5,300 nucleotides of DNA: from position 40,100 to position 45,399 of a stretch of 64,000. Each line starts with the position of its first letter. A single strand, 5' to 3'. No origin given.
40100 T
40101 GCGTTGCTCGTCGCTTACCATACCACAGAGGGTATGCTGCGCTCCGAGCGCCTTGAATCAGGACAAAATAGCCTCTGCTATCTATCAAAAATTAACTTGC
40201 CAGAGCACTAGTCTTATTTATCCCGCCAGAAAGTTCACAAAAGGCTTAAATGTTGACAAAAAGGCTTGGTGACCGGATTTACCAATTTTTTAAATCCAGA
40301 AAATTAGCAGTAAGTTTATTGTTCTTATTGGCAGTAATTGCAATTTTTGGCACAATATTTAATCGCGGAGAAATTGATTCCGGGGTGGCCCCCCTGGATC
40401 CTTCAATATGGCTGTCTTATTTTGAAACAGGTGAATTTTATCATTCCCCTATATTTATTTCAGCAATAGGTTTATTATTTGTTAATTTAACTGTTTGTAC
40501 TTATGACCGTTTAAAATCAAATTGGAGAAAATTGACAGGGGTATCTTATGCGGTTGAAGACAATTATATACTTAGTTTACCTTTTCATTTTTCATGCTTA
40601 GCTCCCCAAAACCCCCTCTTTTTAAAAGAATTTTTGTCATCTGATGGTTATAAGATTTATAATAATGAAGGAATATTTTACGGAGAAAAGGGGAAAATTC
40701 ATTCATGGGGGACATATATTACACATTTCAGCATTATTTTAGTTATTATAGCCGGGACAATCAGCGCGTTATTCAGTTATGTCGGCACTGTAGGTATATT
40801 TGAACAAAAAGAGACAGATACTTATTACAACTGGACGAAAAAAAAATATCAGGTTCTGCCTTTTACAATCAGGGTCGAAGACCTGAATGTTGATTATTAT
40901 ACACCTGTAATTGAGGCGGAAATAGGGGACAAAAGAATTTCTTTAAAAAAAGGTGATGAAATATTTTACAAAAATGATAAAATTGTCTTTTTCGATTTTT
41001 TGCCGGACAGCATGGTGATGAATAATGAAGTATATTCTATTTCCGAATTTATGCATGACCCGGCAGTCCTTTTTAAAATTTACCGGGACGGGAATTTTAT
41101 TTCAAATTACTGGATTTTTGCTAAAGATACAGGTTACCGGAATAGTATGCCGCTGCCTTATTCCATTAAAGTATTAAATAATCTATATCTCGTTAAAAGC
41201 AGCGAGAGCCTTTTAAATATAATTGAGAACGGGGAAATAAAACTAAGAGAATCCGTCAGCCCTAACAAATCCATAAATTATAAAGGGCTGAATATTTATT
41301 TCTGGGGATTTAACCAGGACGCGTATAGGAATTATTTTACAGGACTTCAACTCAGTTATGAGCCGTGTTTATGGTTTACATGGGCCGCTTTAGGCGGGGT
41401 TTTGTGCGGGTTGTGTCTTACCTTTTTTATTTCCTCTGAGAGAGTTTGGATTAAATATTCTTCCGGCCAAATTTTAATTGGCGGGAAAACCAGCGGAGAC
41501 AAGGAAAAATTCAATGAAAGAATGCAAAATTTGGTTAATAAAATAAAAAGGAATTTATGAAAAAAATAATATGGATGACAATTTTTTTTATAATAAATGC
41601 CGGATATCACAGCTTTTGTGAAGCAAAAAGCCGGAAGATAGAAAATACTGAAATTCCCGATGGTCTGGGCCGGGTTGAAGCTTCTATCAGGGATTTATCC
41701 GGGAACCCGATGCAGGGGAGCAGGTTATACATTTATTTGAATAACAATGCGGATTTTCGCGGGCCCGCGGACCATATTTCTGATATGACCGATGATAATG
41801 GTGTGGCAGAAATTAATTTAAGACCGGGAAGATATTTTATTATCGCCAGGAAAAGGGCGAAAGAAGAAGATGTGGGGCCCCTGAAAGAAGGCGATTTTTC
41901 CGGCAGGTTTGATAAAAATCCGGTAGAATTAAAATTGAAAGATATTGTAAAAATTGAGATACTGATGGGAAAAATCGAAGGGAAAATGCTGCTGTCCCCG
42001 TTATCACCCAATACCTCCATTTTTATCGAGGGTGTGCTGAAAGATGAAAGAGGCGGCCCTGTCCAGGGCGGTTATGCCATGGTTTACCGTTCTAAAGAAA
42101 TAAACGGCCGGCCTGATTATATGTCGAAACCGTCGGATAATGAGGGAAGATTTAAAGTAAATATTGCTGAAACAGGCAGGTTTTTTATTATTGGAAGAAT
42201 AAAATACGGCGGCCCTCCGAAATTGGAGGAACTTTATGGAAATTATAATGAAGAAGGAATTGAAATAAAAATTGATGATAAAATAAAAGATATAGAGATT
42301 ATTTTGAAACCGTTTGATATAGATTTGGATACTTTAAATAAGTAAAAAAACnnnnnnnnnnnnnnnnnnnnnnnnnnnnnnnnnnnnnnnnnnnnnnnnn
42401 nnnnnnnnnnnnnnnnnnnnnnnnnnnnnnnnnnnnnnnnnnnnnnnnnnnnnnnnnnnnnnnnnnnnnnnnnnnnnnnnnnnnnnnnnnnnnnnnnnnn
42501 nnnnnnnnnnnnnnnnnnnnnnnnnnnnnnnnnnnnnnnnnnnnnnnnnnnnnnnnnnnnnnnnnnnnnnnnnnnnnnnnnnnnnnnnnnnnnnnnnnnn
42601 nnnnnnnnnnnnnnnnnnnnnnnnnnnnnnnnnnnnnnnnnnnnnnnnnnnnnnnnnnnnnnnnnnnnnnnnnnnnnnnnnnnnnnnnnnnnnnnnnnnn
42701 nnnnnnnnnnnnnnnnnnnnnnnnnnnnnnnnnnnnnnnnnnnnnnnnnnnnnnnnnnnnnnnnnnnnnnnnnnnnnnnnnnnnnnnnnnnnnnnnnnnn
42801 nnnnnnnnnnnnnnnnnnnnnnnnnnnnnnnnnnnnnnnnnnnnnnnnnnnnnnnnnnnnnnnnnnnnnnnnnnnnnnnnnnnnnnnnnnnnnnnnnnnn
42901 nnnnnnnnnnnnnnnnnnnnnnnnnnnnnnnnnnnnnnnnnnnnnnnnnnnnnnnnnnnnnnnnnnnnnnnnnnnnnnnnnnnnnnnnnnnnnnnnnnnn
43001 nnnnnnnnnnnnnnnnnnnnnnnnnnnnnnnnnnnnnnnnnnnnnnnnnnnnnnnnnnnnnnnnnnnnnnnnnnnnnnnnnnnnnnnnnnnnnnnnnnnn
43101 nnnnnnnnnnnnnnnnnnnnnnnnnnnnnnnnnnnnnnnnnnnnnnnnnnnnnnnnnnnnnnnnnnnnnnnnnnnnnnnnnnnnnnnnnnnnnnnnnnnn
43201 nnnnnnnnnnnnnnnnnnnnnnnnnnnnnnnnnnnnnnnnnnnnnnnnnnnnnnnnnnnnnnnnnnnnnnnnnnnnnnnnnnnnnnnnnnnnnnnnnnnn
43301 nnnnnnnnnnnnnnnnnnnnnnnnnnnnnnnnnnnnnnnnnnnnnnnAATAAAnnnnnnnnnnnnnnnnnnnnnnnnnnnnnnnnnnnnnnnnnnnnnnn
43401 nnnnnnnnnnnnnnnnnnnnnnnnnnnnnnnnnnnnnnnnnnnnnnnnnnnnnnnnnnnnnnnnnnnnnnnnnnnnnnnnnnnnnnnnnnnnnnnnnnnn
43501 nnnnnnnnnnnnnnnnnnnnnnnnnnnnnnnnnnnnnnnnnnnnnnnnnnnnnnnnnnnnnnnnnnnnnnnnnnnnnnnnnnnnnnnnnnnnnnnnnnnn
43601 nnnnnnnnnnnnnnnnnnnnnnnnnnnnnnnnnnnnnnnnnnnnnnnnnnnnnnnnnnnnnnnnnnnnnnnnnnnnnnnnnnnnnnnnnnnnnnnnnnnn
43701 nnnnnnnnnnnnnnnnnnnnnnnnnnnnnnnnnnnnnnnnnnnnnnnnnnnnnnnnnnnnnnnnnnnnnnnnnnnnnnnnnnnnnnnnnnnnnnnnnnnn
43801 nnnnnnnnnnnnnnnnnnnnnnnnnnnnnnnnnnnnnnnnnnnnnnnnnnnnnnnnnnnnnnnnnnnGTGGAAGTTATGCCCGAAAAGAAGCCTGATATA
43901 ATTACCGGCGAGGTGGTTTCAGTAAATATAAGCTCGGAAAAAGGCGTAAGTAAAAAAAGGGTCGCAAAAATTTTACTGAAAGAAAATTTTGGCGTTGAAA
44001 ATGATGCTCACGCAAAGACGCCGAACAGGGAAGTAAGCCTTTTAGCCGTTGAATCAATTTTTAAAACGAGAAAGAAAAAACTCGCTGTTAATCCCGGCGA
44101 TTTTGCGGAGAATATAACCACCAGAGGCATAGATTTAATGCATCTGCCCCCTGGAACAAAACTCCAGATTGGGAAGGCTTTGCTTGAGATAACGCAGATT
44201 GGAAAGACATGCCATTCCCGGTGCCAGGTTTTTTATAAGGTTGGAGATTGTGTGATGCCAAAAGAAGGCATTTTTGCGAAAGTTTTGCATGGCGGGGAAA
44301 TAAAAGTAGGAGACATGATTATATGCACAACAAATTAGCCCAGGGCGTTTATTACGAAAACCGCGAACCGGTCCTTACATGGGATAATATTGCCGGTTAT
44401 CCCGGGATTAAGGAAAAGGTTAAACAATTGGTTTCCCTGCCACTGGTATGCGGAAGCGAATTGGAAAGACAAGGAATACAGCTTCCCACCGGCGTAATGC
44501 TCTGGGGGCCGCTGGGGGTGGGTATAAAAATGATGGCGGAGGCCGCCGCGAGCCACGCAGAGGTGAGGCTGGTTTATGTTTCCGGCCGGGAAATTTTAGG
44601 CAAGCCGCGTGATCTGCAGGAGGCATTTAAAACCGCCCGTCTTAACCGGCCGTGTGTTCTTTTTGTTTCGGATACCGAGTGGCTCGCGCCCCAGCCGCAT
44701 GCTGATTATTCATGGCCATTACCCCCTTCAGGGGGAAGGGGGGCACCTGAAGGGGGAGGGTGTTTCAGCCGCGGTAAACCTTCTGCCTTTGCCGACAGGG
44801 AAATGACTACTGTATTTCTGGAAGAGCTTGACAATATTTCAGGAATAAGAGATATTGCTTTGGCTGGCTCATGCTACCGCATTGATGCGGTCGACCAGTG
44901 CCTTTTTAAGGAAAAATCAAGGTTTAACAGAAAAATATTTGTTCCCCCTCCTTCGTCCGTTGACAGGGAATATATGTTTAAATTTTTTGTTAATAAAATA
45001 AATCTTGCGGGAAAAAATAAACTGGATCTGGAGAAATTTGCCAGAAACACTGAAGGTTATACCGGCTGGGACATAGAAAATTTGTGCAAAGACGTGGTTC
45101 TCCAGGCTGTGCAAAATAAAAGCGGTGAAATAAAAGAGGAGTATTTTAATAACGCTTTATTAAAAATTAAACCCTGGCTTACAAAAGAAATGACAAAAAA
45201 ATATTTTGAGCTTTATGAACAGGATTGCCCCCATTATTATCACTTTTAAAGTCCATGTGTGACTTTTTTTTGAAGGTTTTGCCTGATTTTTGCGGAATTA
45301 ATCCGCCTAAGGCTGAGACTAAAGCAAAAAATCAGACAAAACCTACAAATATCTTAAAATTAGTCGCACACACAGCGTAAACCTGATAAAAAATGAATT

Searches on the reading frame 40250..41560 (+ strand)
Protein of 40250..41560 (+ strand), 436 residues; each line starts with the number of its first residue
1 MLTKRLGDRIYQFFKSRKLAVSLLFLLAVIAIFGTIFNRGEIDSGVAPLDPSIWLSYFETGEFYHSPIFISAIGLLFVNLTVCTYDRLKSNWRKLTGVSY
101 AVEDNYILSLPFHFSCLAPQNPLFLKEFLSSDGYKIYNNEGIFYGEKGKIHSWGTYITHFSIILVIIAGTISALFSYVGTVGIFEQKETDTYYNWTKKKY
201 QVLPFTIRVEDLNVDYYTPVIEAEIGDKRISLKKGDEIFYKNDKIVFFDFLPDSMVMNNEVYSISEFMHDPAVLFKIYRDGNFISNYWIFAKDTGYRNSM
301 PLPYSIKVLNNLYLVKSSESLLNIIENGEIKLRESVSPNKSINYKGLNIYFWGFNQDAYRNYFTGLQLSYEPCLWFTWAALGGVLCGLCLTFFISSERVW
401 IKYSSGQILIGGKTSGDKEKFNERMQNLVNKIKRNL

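Call 5: search_protein_families(library=pfam, proteins=[window:40250-41560:+], max_evalue=0.01)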
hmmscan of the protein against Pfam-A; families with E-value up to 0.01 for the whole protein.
window:40250-41560:+ (436 aa): 1 family
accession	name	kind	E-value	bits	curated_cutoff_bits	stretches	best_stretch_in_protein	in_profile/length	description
PF05140.19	ResB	-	3.8e-46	158.4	24.6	2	18-218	2-220/486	ResB-like family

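Call 77: search_protein_families(library=ncbifam, proteins=[window:40250-41560:+], max_evalue=0.01)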
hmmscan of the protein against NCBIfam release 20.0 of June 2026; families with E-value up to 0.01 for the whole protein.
window:40250-41560:+ (436 aa): 0 families

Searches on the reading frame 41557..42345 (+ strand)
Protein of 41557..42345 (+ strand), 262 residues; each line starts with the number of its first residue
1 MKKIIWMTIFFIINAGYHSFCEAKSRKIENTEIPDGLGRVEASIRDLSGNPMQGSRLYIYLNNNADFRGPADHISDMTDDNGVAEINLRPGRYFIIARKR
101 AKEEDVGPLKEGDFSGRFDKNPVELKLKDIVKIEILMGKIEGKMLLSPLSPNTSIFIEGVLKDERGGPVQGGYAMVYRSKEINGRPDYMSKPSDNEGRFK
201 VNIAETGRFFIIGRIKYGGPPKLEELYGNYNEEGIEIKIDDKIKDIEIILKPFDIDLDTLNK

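Call 5: search_protein_families(library=pfam, proteins=[window:41557-42345:+], max_evalue=0.01)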
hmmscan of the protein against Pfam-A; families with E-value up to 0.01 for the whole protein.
window:41557-42345:+ (262 aa): 3 families
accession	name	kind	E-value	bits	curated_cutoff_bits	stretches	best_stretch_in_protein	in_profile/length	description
PF02369.22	Big_1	-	0.00082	19.9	34.9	0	40-89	21-67/93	Bacterial Ig-like domain (group 1)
PF10670.15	DUF4198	-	0.001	19.7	34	0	48-98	156-206/209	Domain of unknown function (DUF4198)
PF13620.12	CarboxypepD_reg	-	0.0084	16.9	32.3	0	41-99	3-56/82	Carboxypeptidase regulatory-like domain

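Call 77: search_protein_families(library=ncbifam, proteins=[window:41557-42345:+], max_evalue=0.01)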
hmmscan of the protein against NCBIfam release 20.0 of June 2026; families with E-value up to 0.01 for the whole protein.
window:41557-42345:+ (262 aa): 0 families

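Call 107: search_protein_families(library=pfam, proteins=[window:41557-42345:+], max_evalue=0.01)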
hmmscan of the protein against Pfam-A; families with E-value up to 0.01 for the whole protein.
window:41557-42345:+ (262 aa): 3 families
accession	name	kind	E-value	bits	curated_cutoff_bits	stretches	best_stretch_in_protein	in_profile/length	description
PF02369.22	Big_1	-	0.00082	19.9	34.9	0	40-89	21-67/93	Bacterial Ig-like domain (group 1)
PF10670.15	DUF4198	-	0.001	19.7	34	0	48-98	156-206/209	Domain of unknown function (DUF4198)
PF13620.12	CarboxypepD_reg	-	0.0084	16.9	32.3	0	41-99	3-56/82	Carboxypeptidase regulatory-like domain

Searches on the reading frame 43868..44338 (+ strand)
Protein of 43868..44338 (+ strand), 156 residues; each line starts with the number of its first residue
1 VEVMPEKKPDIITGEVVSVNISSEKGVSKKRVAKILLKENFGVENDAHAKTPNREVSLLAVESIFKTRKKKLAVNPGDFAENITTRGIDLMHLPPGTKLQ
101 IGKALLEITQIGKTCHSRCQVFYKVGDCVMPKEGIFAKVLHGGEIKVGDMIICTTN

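Call 5: search_protein_families(library=pfam, proteins=[window:43868-44338:+], max_evalue=0.01)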
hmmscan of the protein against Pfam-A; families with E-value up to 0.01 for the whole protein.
window:43868-44338:+ (156 aa): 1 family
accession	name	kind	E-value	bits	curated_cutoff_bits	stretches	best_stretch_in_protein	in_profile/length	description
PF03473.23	MOSC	-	9.1e-11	42.3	22.7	1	48-151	4-119/120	MOSC domain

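Call 78: search_protein_families(library=ncbifam, proteins=[window:43868-44338:+], max_evalue=0.001)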
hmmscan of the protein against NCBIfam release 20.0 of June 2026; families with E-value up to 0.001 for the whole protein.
window:43868-44338:+ (156 aa): 1 family
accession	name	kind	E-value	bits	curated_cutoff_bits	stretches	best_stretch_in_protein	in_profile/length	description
NF011069.0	PRK14499.1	equivalog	1.7e-53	181.7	457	1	13-151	162-303/308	cyclic pyranopterin monophosphate synthase MoaC/MOSC-domain-containing protein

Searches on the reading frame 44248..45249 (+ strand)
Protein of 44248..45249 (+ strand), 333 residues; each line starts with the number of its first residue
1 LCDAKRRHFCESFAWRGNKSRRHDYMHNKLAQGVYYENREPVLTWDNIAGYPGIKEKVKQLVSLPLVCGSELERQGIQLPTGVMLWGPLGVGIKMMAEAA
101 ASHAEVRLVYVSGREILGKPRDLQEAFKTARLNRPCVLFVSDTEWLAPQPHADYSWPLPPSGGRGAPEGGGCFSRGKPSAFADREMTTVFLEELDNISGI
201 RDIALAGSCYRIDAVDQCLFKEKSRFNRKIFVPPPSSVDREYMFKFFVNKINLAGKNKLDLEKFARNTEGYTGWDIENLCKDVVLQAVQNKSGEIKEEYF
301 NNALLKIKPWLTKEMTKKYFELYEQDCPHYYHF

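Call 5: search_protein_families(library=pfam, proteins=[window:44248-45249:+], max_evalue=0.01)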
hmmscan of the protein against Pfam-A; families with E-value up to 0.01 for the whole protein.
window:44248-45249:+ (333 aa): 2 families
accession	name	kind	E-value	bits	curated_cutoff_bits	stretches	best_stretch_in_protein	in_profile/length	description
PF00004.35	AAA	-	6.9e-11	43.1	21.2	1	83-149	1-72/131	ATPase family associated with various cellular activities (AAA)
PF17862.7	AAA_lid_3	-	9.2e-10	38.3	27.2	1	259-300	2-43/45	AAA+ lid domain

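Call 78: search_protein_families(library=ncbifam, proteins=[window:44248-45249:+], max_evalue=0.001)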
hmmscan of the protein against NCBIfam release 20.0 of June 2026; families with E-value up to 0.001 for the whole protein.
window:44248-45249:+ (333 aa): 10 families
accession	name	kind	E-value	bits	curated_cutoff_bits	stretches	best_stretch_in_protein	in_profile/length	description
TIGR01243.1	CDC48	subfamily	4.1e-37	127.9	802.65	2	182-324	571-727/733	CDC48 family AAA ATPase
NF003069.1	PRK03992.1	subfamily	6.4e-31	107.8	500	2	189-308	257-373/379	proteasome-activating nucleotidase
TIGR01242.2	TIGR01242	subfamily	5.6e-29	101.2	500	2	184-308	232-356/362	proteasome-activating nucleotidase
NF047748.1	PrtsmActNtasePan1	equivalog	1.8e-26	93.1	750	2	183-308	269-390/405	proteasome-activating nucleotidase Pan1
TIGR01241.2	FtsH_fam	equivalog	3.8e-26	92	600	2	184-307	281-402/598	ATP-dependent zinc metalloprotease FtsH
NF047747.1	PrtsmActNtasePan2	equivalog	1.2e-25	90.6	700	2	183-308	272-393/397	proteasome-activating nucleotidase Pan2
NF041006.2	cell_div_CdvC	equivalog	5.8e-20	71.5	650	2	190-324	228-366/370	cell division protein CdvC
NF008004.0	PRK10733.1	equivalog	3.4e-16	58.3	1008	1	44-291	150-376/644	ATP-dependent zinc metalloprotease FtsH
NF042959.1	IteA_antiphage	equivalog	2.9e-11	43.1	510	1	224-302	244-320/367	anti-phage ATPase IteA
TIGR03689.1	pup_AAA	equivalog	5.1e-07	28.8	504.75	1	41-102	177-238/512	proteasome ATPase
